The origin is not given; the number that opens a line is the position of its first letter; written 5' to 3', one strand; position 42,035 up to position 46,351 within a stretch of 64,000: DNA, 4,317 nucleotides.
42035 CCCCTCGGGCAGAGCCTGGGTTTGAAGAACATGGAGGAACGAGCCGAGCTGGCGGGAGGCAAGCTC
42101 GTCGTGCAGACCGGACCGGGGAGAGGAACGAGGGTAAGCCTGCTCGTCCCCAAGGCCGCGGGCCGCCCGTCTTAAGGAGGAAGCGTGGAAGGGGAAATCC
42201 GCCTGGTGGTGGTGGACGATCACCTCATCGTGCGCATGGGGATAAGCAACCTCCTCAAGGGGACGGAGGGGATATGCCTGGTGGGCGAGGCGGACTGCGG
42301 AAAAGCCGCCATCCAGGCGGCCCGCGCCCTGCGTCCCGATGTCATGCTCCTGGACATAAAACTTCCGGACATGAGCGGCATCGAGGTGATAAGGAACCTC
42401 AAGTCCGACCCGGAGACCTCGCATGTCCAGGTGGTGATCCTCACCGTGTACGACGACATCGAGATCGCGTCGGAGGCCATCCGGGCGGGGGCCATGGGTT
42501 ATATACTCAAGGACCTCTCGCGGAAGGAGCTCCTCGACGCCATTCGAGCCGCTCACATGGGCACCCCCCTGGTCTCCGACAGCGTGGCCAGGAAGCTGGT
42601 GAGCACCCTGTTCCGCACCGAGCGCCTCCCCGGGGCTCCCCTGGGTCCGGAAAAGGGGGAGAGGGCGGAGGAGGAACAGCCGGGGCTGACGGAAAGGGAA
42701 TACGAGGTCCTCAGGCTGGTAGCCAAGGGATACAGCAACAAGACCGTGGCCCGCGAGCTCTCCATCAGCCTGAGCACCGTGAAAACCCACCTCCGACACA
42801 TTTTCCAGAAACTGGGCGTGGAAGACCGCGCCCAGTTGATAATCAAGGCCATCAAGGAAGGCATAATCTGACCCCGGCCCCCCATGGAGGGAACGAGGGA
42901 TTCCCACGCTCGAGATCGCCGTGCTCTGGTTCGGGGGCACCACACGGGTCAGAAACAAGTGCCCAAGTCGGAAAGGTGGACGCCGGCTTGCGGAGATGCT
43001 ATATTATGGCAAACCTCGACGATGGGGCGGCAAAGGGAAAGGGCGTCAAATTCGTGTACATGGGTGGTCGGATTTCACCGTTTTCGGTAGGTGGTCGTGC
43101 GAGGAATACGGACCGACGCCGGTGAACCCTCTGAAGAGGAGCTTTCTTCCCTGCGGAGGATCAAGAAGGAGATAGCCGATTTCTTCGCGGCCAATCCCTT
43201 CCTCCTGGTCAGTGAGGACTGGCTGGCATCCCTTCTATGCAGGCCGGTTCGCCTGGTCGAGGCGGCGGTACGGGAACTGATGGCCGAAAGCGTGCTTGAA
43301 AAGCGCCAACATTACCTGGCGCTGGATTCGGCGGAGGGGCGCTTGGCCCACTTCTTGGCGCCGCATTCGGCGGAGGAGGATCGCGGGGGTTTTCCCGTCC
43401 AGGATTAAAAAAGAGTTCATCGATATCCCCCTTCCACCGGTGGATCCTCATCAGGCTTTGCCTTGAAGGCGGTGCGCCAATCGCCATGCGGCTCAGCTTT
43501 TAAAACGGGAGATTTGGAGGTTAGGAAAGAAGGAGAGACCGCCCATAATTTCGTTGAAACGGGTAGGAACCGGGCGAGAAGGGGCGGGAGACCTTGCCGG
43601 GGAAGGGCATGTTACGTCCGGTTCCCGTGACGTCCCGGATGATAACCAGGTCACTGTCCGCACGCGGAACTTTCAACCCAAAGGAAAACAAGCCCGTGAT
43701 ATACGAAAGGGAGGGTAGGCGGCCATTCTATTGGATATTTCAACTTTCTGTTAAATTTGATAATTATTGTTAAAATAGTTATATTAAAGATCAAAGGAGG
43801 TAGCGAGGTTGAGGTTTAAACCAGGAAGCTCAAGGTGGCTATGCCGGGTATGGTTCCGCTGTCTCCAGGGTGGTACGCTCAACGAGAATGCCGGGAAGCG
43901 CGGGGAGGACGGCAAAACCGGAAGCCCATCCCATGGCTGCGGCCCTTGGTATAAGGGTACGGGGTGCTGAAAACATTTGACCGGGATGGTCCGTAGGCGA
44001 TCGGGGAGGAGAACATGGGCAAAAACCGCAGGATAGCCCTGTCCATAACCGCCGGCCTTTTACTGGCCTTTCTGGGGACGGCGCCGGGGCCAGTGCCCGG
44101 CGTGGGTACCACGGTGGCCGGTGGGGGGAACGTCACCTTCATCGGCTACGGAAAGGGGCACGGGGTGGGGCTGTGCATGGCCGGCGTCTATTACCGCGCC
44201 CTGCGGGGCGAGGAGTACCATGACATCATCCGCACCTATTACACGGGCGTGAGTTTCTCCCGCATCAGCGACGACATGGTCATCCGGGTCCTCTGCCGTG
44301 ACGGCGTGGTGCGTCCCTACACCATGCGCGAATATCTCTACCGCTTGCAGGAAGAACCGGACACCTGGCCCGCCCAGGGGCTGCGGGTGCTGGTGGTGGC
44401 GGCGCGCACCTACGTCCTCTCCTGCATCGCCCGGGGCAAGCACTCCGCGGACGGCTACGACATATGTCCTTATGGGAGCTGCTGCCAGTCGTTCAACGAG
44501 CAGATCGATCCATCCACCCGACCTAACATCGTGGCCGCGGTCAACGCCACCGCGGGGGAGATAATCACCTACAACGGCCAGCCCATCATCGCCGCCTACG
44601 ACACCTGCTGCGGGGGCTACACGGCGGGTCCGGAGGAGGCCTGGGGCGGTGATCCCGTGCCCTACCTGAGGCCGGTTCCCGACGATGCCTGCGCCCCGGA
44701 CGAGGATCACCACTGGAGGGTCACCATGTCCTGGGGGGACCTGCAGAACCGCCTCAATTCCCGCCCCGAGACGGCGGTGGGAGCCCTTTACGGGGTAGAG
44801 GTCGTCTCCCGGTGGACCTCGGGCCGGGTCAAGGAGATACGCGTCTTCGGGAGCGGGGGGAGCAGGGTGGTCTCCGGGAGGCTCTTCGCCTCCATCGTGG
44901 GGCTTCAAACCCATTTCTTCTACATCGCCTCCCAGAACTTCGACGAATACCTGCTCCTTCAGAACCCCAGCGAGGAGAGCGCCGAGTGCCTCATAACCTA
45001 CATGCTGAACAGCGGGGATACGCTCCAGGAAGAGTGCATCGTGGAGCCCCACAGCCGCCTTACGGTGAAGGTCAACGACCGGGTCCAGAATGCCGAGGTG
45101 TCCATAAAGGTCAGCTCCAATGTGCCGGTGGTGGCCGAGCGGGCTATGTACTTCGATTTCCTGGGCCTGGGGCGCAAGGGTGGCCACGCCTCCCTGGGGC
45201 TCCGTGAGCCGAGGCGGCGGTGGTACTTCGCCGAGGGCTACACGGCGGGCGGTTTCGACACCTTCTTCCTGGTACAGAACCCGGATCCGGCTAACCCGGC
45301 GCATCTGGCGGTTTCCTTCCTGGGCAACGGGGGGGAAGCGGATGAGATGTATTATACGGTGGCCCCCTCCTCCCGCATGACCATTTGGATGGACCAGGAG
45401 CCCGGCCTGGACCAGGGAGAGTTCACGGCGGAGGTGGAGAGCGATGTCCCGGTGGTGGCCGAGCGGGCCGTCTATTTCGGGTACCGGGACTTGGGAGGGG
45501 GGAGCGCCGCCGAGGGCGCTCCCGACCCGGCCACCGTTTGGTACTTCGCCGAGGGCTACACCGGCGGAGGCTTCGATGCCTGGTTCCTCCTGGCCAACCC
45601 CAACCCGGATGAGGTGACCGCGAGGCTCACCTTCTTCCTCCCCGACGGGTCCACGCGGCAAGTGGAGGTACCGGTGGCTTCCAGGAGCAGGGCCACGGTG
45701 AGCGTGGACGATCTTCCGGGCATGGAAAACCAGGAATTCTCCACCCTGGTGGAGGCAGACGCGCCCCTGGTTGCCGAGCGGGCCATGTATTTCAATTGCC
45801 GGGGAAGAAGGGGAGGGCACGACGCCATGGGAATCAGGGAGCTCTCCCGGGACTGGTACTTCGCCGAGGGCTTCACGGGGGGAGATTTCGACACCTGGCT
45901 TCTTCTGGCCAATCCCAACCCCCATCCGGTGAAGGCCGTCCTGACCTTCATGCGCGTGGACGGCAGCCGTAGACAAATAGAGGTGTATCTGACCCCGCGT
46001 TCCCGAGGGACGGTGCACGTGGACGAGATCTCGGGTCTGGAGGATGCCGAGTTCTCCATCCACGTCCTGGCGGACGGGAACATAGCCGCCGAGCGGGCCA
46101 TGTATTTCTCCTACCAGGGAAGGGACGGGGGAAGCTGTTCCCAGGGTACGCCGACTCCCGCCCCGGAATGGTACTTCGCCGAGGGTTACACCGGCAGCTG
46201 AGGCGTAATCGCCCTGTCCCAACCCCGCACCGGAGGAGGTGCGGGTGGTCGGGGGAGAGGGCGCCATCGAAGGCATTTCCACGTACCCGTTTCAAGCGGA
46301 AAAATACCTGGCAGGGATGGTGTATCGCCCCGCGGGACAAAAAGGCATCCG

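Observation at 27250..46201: Candidate cell-envelope island: the triplet is bracketed by two exo-enzymes sharing an unassigned domain and sits next to a dedicated 7TM kinase/NarL pair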

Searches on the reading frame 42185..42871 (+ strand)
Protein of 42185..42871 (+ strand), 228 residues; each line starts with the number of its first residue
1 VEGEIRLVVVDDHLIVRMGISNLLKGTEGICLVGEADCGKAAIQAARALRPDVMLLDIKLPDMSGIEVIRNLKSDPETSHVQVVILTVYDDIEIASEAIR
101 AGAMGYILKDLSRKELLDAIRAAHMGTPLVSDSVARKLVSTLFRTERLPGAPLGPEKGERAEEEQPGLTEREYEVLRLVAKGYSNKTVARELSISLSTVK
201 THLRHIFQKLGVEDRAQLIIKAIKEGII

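Call 4: search_protein_families(library=pfam, proteins=[window:42185-42871:+], max_evalue=0.01)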
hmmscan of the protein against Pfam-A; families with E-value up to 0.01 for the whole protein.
window:42185-42871:+ (228 aa): 10 families
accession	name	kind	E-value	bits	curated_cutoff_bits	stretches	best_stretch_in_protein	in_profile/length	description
PF00072.30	Response_reg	-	1.2e-28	100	30.2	1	8-121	2-111/111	Response regulator receiver domain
PF00196.25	GerE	-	9.4e-21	73.6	23.5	1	168-222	3-57/57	Bacterial regulatory proteins, luxR family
PF08281.18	Sigma70_r4_2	-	2e-06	27.8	25.7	1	168-210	11-54/54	Sigma-70, region 4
PF13384.12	HTH_23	-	5.9e-06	26.4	24.6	1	173-214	8-48/50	Homeodomain-like domain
PF04545.22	Sigma70_r4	-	2.8e-05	24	24.1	1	167-210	4-48/50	Sigma-70, region 4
PF02796.21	HTH_7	-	6.9e-05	23.3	23.8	1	174-200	13-39/45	Helix-turn-helix domain of resolvase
PF13936.12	HTH_38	-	0.0005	20.2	27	1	174-204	12-42/44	Helix-turn-helix domain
PF14493.12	HTH_40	-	0.002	18.8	27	1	174-210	4-40/89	Helix-turn-helix domain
PF04967.18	HTH_10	-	0.002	18.3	23.1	0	168-210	1-51/53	HTH DNA binding domain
PF09862.15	DUF2089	-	0.0092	16.1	33.4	0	186-212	20-46/47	Domain of unknown function (DUF2089)-HTH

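Call 68: search_protein_families(library=ncbifam, proteins=[window:42185-42871:+], max_evalue=0.001)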
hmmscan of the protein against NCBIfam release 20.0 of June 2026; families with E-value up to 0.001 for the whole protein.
window:42185-42871:+ (228 aa): 107 families (the best 25 are shown)
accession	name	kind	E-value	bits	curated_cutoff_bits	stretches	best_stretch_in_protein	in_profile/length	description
NF007935.0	PRK10651.1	equivalog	2.8e-47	160.7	250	1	4-219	6-207/216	two-component system response regulator NarL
NF052445.1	RespRegMctR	equivalog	6.4e-45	153.1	300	2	5-141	2-136/205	two-component system response regulator MctR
NF047785.1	respo_reg_MadR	equivalog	9.2e-43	146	300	1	5-228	1-209/209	MadR family response regulator transcription factor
NF011896.0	PRK15369.1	equivalog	2.8e-39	134.9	242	1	4-225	3-207/211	two component system response regulator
NF007708.0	PRK10403.1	equivalog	1.4e-36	126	343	1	6-217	8-203/215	nitrate/nitrite response regulator protein NarP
NF007018.1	PRK09483.1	equivalog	8.2e-34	117.1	280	1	5-227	2-208/217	UvrY/SirA/GacA family response regulator transcription factor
NF007685.0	PRK10360.1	equivalog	4.1e-25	88.7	258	2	5-141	2-133/196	response regulator transcription factor UhpA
NF006900.1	PRK09390.1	equivalog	7.7e-25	87.6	255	2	1-126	1-122/203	response regulator FixJ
NF007403.0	PRK09935.1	equivalog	4.4e-24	85.3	271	1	7-222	6-204/210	fimbria biosynthesis transcriptional regulator FimZ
NF007419.0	PRK09958.1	equivalog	3.9e-21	75.6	251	1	8-141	4-134/204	acid-sensing system DNA-binding response regulator EvgA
NF040749.1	tetrathio_RR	equivalog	1.9e-20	73.4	290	2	9-127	4-118/191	tetrathionate respiration response regulator TtrR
NF001965.0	PRK00742.1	subfamily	3.9e-19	69.1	293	1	4-113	3-111/357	chemotaxis-specific protein-glutamate methyltransferase CheB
NF008469.0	PRK11361.1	equivalog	6.2e-18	64.7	714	1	5-123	5-119/461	acetoacetate metabolism transcriptional regulator AtoC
NF008098.0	PRK10840.1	equivalog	8.1e-18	64.7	235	1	5-218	4-201/216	response regulator transcription factor RcsB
NF008677.0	PRK11697.1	equivalog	1.1e-17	64.2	246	1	5-120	2-112/238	two-component system response regulator BtsR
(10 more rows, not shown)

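Call 98: search_protein_families(library=padloc, proteins=[window:42185-42871:+], max_evalue=0.001)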
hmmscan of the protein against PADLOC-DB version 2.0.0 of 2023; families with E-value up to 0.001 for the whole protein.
window:42185-42871:+ (228 aa): 6 families
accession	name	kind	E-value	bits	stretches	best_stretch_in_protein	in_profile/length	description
PDLC01855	CARF3--CARF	-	3.9e-09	34.6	1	167-209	217-259/288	-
PDLC01851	CARF3--CARF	-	2.9e-08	31.5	1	167-210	209-252/279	-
PDLC04725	PDC-M60B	-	9.1e-05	20.3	0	5-90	4-101/158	-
PDLC01268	CasR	-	0.00032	18.7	1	164-206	118-161/179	"CAS-I,CAS-II,CAS-III,CAS-IV,CAS-V,CAS-VI; associated_signaling"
PDLC01848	CARF3--CARF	-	0.00048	17.8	1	168-216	135-183/197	-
PDLC01434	CasR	-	0.00068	17.5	0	165-205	123-164/191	"CAS-I,CAS-II,CAS-III,CAS-IV,CAS-V,CAS-VI; associated_signaling"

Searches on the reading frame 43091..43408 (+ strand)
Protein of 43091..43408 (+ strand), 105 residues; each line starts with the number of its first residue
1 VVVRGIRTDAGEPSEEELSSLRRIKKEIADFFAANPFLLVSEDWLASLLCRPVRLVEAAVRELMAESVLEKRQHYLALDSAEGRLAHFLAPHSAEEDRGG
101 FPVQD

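Call 4: search_protein_families(library=pfam, proteins=[window:43091-43408:+], max_evalue=0.01)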
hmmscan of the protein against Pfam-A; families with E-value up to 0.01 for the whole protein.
window:43091-43408:+ (105 aa): 0 families

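Call 68: search_protein_families(library=ncbifam, proteins=[window:43091-43408:+], max_evalue=0.001)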
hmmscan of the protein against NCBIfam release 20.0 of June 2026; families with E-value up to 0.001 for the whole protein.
window:43091-43408:+ (105 aa): 0 families

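Call 78: search_solved_structures(query=A5, max_evalue=10)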
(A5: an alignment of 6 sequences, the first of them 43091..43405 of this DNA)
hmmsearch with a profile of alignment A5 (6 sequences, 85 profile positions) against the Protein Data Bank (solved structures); distinct sequences matched with E-value up to 10: 9.
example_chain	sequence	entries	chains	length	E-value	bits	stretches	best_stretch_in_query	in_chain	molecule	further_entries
1s3c_A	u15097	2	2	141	0.17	15.1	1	17-74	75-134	Arsenate reductase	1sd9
1sd8_A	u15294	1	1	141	0.17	15.1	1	17-74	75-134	Arsenate reductase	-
1i9d_A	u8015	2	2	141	0.17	15.1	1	17-74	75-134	ARSENATE REDUCTASE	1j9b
1s3d_A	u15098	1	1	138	0.18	15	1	17-74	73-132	Arsenate reductase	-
1sjz_A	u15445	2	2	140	0.19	14.9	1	17-74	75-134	Arsenate reductase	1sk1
1jzw_A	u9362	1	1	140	0.19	14.9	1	17-74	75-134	ARSENATE REDUCTASE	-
1sk0_A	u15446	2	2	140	0.19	14.9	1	17-74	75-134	Arsenate reductase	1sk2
6jyj_A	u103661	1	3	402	1.2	12.4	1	42-66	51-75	Terminal nucleotidyltransferase 5B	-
7w5z_T4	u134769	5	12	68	1.3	12.3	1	28-48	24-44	Cytochrome c oxidase small TIM subunit 4 | Transposase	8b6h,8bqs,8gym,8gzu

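Call 79: search_protein_families(library=pfam, alignment_id=A5, max_evalue=10)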
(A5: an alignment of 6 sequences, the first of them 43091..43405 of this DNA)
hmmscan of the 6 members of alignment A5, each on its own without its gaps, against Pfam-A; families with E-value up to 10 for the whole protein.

A. member 1, window:43091-43405:+ (105 aa): 0 families

B. families by the number of members that match (of 6 scanned): 6 families
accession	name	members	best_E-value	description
PF24270.1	HTH_Cmi2_C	1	0.078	Cmi2, C-terminal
PF10494.15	Stk19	1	0.092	Inactive serine-threonine protein kinase 19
PF01978.25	TrmB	1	0.1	Sugar-specific transcriptional regulator TrmB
PF01047.28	MarR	1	0.11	MarR family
PF12802.13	MarR_2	1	0.11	MarR family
PF18607.7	HTH_54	1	0.2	ParA helix turn helix domain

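Call 98: search_protein_families(library=padloc, proteins=[window:43091-43408:+], max_evalue=0.001)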
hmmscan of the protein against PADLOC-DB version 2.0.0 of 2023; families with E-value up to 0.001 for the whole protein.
window:43091-43408:+ (105 aa): 0 families

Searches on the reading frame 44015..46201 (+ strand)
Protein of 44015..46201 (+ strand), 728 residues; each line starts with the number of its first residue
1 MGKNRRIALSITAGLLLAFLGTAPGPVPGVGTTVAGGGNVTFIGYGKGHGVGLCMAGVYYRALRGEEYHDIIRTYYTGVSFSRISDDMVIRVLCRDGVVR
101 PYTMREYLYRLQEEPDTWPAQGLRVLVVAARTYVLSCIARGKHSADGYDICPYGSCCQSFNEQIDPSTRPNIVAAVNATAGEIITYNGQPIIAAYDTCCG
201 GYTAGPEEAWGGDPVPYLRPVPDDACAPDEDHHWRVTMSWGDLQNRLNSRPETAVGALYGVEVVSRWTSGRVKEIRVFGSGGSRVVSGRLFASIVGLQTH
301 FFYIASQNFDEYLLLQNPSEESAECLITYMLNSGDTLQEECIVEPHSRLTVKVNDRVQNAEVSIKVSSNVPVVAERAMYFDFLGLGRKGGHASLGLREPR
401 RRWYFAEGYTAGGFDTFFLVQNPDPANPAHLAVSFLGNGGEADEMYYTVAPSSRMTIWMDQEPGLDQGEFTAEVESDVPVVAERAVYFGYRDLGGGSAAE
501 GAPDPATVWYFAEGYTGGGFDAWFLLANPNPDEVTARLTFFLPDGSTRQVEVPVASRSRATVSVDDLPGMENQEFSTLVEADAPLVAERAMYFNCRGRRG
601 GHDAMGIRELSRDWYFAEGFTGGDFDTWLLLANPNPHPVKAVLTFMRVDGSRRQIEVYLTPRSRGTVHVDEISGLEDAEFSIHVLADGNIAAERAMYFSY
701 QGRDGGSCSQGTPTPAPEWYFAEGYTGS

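Call 4: search_protein_families(library=pfam, proteins=[window:44015-46201:+], max_evalue=0.01)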
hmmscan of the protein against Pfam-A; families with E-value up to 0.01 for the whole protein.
window:44015-46201:+ (728 aa): 2 families
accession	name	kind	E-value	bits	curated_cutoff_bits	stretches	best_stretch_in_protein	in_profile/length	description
PF08486.15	SpoIID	-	2.2e-10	41.5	23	1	98-186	7-97/97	Stage II sporulation protein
PF18986.5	DUF5719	-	6.3e-07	29.2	26.2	1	309-486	64-243/319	Family of unknown function (DUF5719)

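Call 68: search_protein_families(library=ncbifam, proteins=[window:44015-46201:+], max_evalue=0.001)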
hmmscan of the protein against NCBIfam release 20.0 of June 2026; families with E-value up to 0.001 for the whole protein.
window:44015-46201:+ (728 aa): 2 families
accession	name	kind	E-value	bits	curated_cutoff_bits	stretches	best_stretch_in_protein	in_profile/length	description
TIGR02669.1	SpoIID_LytB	domain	2.8e-38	132.4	83.3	2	113-311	19-196/270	SpoIID/LytB domain-containing protein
TIGR02870.1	spore_II_D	equivalog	8.8e-29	100.7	234.75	2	113-307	85-290/338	stage II sporulation protein D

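Call 98: search_protein_families(library=padloc, proteins=[window:44015-46201:+], max_evalue=0.001)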
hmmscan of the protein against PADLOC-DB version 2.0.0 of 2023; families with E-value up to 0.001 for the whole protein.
window:44015-46201:+ (728 aa): 0 families

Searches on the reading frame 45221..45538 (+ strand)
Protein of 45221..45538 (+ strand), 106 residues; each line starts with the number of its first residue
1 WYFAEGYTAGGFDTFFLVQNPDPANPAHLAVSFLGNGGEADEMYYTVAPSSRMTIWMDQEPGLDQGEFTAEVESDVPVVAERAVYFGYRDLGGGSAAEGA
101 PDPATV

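Call 45: search_protein_families(library=pfam, proteins=[window:45221-45538:+], max_evalue=10)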
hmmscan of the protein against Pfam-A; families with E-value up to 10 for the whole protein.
seq(106 aa): 1 family
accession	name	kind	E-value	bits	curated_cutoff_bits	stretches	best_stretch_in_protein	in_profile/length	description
PF18986.5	DUF5719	-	0.007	16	26.2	1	25-84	184-243/319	Family of unknown function (DUF5719)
